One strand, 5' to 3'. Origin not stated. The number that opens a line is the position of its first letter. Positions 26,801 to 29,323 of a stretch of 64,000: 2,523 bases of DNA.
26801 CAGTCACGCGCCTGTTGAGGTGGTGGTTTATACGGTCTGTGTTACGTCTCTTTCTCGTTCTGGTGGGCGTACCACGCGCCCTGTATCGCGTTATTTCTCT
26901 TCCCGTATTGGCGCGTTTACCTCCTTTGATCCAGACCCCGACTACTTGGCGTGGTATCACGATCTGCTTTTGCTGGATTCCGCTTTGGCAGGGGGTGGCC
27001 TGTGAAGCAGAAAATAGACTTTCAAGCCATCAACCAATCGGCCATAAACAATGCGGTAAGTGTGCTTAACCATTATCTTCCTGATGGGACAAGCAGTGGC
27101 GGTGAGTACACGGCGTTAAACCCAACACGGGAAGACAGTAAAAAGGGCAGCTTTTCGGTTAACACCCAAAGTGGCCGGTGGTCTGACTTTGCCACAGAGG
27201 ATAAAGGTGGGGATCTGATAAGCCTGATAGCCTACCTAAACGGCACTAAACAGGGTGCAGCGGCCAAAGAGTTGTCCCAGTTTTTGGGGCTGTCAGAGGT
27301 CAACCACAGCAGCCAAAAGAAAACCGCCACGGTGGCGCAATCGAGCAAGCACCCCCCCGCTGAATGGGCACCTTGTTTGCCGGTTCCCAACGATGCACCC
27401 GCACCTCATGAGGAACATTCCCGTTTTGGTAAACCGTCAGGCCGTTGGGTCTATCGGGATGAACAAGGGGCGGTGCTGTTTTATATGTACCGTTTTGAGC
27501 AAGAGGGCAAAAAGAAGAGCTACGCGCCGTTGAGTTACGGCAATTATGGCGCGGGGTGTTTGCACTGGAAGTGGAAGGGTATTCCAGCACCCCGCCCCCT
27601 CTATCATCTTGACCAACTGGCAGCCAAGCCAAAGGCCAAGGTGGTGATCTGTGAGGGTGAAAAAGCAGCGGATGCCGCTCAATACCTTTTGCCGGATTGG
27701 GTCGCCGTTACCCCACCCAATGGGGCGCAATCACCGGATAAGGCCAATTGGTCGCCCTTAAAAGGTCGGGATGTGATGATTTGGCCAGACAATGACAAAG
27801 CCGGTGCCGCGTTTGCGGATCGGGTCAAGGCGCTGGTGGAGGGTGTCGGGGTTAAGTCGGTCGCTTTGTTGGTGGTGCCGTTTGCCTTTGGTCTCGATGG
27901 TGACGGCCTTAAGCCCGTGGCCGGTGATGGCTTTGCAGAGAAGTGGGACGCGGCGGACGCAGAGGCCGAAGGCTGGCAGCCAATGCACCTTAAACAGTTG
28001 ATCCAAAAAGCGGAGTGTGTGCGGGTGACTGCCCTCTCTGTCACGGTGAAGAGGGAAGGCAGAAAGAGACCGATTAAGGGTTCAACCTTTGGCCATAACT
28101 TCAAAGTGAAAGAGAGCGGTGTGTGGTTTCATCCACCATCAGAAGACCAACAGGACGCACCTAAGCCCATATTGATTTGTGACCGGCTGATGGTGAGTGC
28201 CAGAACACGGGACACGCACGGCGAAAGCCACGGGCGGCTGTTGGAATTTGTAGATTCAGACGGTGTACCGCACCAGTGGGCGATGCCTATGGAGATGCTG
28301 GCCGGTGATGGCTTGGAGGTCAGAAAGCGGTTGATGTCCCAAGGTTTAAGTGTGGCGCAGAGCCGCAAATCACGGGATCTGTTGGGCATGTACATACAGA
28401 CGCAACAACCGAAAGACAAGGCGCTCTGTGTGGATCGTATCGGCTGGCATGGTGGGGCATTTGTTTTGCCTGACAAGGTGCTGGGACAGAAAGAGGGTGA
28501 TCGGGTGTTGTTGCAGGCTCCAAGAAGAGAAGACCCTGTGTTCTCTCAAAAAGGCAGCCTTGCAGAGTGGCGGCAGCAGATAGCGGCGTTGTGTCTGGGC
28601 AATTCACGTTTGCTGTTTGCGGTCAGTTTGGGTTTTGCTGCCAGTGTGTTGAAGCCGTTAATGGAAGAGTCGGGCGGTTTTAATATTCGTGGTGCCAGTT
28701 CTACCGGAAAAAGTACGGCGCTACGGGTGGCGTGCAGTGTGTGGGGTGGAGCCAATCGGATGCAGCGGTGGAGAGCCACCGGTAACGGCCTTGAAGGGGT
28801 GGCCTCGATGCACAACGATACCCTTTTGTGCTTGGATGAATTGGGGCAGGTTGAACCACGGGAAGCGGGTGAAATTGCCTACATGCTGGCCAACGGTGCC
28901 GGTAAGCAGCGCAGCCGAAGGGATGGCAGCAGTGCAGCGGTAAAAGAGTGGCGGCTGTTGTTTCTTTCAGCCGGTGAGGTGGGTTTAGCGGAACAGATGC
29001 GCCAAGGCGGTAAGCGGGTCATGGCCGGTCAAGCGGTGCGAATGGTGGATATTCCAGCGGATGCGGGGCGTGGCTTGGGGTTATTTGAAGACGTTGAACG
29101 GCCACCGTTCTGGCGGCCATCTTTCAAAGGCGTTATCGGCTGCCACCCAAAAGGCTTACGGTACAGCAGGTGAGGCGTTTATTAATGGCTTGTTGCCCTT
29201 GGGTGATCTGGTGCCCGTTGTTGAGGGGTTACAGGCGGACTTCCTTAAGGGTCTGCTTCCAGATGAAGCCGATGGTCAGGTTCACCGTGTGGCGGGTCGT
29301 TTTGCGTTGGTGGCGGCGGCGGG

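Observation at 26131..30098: About 245-bp inverted repeats carrying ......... iterons and AT-rich spacers flank the primase-helicase gene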

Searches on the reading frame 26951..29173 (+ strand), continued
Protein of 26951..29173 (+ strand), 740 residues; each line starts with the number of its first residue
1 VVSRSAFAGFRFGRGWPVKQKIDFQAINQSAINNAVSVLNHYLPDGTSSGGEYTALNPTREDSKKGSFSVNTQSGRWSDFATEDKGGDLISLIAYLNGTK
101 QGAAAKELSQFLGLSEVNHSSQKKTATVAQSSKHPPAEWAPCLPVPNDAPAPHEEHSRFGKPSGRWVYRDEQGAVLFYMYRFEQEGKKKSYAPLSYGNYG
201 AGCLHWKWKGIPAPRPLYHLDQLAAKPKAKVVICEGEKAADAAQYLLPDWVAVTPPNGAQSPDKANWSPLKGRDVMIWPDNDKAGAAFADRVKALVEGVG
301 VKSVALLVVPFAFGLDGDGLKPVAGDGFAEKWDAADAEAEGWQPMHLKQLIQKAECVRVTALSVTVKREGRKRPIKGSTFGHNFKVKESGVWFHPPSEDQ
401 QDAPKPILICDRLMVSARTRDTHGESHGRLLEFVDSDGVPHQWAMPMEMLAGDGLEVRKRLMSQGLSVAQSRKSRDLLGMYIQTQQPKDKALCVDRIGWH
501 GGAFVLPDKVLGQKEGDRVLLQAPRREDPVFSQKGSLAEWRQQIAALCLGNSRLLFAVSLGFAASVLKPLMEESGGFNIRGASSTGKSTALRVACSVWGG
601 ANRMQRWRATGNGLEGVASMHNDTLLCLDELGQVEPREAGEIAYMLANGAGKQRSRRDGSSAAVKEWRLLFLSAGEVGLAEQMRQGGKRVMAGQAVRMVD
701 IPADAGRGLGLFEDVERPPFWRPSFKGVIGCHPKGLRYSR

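Call 70: search_protein_families(library=pfam, proteins=[P0002], max_evalue=0.1)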
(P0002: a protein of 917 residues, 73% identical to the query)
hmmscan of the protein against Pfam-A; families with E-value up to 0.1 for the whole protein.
P0002 (917 aa): 5 families
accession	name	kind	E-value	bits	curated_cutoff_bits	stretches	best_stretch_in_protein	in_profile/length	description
PF06048.17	DUF927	-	7.4e-92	308.5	22.6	1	355-636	1-283/284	Domain of unknown function (DUF927)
PF19898.4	DUF6371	-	7.2e-05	23.1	27.7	1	185-250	85-149/150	Domain of unknown function (DUF6371)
PF01807.25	Zn_ribbon_DnaG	-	0.012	15.8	24.9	1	16-96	13-90/98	CHC2 zinc finger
PF01751.28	Toprim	-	0.013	16.1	23.1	1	201-264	2-82/96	Toprim domain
PF13155.12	Toprim_2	-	0.014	16.2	22.1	1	240-276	38-76/88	Toprim-like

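Call 93: search_dna_similar(query=P0002, collection=phages, mode=protein, max_rows=12)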
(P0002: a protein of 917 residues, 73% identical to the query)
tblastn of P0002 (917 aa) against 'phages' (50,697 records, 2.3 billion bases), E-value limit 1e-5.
Records with a match: 45; places in all: 47; records where one place covers at least 80% of the query: 1.
Best place of each record, by identity: <60% 45.
By first word of the organism name: Ralstonia 9; Wolbachia 8; Pseudomonas 6; Bordetella 3; Acidithiobacillus 3; Burkholderia 2; Verrucomicrobia 2; Thermoanaerobacterium 2; Faecalibacterium 2; Bacteriophage 1; and 7 more.
By host as written in the record: Ralstonia solanacearum 6; - 3; Bordetella bronchiseptica 3; Burkholderia cenocepacia 2; Acidithiobacillus caldus 2; Pseudomonas putida 2; Wolbachia endosymbiont wVitA of Nasonia vitripennis 2; Puniceicoccales sp. IMCC8625 2; and 21 more.
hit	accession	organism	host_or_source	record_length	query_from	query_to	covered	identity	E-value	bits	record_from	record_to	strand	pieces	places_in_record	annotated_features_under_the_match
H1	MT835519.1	Bacteriophage sp.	human fecal samples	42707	1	903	97%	39.1%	5e-151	561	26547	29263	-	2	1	record has no annotation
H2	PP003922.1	Pseudomonas phage vB_Pae_U10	Pseudomonas aeruginosa ST773 ...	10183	25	851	61%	35.5%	2e-56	285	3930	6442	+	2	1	DNA primase (x2)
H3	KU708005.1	Pseudomonas phage phiAH14b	Pseudomonas sp. ANT_H14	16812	361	912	60%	33.3%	3e-60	230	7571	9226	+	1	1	RNA helicase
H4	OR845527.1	Escherichia phage ECO95 1-6-1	Escherichia coli O157:H7 ATCC 43895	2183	430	912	53%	30.3%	2e-51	198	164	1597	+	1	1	record has no annotation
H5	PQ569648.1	Klebsiella phage P12620-1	Klebsiella sp.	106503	430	886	50%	31.1%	6e-51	201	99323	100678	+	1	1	hypothetical protein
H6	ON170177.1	Ralstonia phage YO103_6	Ralstonia solanacearum T379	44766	3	312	34%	38.3%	3e-48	193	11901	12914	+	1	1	record has no annotation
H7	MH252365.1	Ralstonia phage phiRSP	Ralstonia solanacearum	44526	23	329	33%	37.6%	2e-47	191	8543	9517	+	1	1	putative primase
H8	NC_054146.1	Ralstonia phage phiRSP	Ralstonia solanacearum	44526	23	329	33%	37.6%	2e-47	191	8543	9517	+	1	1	DNA helicase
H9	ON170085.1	Ralstonia phage YO041_1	Ralstonia solanacearum R286, UW275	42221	5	324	35%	35.8%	2e-42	174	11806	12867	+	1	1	record has no annotation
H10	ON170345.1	Ralstonia phage YO375_1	Ralstonia solanacearum R300, UW27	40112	25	324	33%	36.7%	3e-45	183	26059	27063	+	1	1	record has no annotation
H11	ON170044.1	Ralstonia phage YO015_5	Ralstonia solanacearum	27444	25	324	33%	36.6%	1e-42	175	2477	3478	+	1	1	record has no annotation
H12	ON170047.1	Ralstonia phage YO016_5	Ralstonia solanacearum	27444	25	324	33%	36.6%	1e-42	175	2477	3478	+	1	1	record has no annotation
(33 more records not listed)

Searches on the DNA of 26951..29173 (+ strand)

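Call 56: search_rna_families(sources=[L001, L003, L005, L006, L010, L015, L018, L023, L056], threshold=gathering)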
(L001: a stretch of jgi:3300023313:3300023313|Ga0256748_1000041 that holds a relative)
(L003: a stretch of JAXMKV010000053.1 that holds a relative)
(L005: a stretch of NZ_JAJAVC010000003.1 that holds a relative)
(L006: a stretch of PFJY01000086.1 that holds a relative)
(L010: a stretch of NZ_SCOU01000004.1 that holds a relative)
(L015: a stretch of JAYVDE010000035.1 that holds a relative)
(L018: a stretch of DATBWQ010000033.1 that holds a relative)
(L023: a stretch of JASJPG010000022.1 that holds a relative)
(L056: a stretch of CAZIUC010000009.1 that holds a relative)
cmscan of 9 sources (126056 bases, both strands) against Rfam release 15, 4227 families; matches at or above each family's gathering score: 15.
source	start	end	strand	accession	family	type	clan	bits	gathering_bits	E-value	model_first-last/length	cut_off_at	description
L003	206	574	+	RF00023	tmRNA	Gene;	CL00001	225.1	47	2e-90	1-374/374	no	transfer-messenger RNA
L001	9597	9684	+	RF01695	C4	Gene; antisense;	CL00128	85.2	45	4.7e-15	1-87/87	no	C4 antisense RNA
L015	1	87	+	RF00023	tmRNA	Gene;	CL00001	72.1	47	9e-26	286-374/374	5'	transfer-messenger RNA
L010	2450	2522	+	RF00005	tRNA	Gene; tRNA;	CL00001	70.9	29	3.6e-13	1-71/71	no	tRNA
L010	2197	2270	+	RF00005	tRNA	Gene; tRNA;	CL00001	69.3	29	9.5e-13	1-71/71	no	tRNA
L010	2089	2162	+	RF00005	tRNA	Gene; tRNA;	CL00001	67.3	29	3.4e-12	1-71/71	no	tRNA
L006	2708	2774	+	RF02996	int-alpA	Gene; sRNA;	-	66.2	35.8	3.1e-11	1-71/71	no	int-alpA RNA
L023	4203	4271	+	RF02996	int-alpA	Gene; sRNA;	-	64.4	35.8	8.9e-11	1-71/71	no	int-alpA RNA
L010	2310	2382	+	RF00005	tRNA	Gene; tRNA;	CL00001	63.8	29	3.2e-11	1-71/71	no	tRNA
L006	302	373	+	RF00005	tRNA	Gene; tRNA;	CL00001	63.5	29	3.8e-11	1-71/71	no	tRNA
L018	4237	4303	+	RF02996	int-alpA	Gene; sRNA;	-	61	35.8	6.8e-10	1-71/71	no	int-alpA RNA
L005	2136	2218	+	RF00005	tRNA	Gene; tRNA;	CL00001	59.3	29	5.4e-10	1-71/71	no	tRNA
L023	1229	1310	+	RF00005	tRNA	Gene; tRNA;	CL00001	58.1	29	1.2e-09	1-71/71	no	tRNA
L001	6778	6861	+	RF00005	tRNA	Gene; tRNA;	CL00001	54.5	29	1.2e-08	1-71/71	no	tRNA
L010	4736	4800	+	RF02996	int-alpA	Gene; sRNA;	-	49.1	35.8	7.6e-07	1-71/71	no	int-alpA RNA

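Call 57: search_rna_families(sources=[L084, L007, L013, L019, L022, L029, L036, L040, L016, L020, L039], threshold=gathering)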
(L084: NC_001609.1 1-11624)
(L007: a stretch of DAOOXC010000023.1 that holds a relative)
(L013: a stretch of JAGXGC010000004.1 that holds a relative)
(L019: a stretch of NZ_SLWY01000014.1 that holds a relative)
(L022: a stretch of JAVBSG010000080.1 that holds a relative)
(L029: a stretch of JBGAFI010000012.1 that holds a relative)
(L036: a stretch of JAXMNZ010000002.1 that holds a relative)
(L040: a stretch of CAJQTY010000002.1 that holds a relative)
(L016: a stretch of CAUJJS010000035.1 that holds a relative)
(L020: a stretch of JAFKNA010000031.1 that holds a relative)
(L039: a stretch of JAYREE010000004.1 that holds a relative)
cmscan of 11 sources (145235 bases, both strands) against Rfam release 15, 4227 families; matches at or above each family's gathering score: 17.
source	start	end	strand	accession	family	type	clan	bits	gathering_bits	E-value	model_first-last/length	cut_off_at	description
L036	5062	5148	+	RF01695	C4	Gene; antisense;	CL00128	82.7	45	2.3e-14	1-87/87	no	C4 antisense RNA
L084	8420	8507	-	RF01695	C4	Gene; antisense;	CL00128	74.9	45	1.9e-12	1-87/87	no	C4 antisense RNA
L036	683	756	+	RF00005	tRNA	Gene; tRNA;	CL00001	74.2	29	4.9e-14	1-71/71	no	tRNA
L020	4454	4521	+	RF02996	int-alpA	Gene; sRNA;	-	69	35.8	6.5e-12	1-71/71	no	int-alpA RNA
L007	977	1047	+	RF00005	tRNA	Gene; tRNA;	CL00001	66.7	29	5.9e-12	1-71/71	no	tRNA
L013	1321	1392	+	RF00005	tRNA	Gene; tRNA;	CL00001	64.3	29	2.7e-11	1-71/71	no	tRNA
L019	3959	4048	+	RF02221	sRNA-Xcc1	Gene; sRNA;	-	63.2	53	1.1e-08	1-87/87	no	sRNA-Xcc1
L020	2675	2758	+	RF00005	tRNA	Gene; tRNA;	CL00001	61.6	29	1.5e-10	1-71/71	no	tRNA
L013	4402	4468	+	RF02996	int-alpA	Gene; sRNA;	-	61.5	35.8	5.7e-10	1-71/71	no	int-alpA RNA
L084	8615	8692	-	RF01394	isrK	Gene; sRNA;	-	60.8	50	3.4e-10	1-77/77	no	isrK Hfq binding RNA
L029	517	598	+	RF00005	tRNA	Gene; tRNA;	CL00001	59.3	29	6.2e-10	1-71/71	no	tRNA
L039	4330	4398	+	RF02996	int-alpA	Gene; sRNA;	-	59.3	35.8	2.1e-09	1-71/71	no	int-alpA RNA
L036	4963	5046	+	RF01394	isrK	Gene; sRNA;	-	57.9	50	1.9e-09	1-77/77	no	isrK Hfq binding RNA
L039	1509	1590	+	RF00005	tRNA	Gene; tRNA;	CL00001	57.1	29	2.6e-09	1-71/71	no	tRNA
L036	4950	5002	+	RF03163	c4-a1b1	Gene; antisense;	CL00128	54.2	46.7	1.5e-10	1-53/53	no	a1, b1 targets of C4 antisense RNA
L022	3119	3189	+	RF02996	int-alpA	Gene; sRNA;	-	46.3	35.8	4.7e-06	1-71/71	no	int-alpA RNA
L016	7277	7365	-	RF00127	t44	Gene; sRNA;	-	46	44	1.8e-06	1-95/95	no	t44 RNA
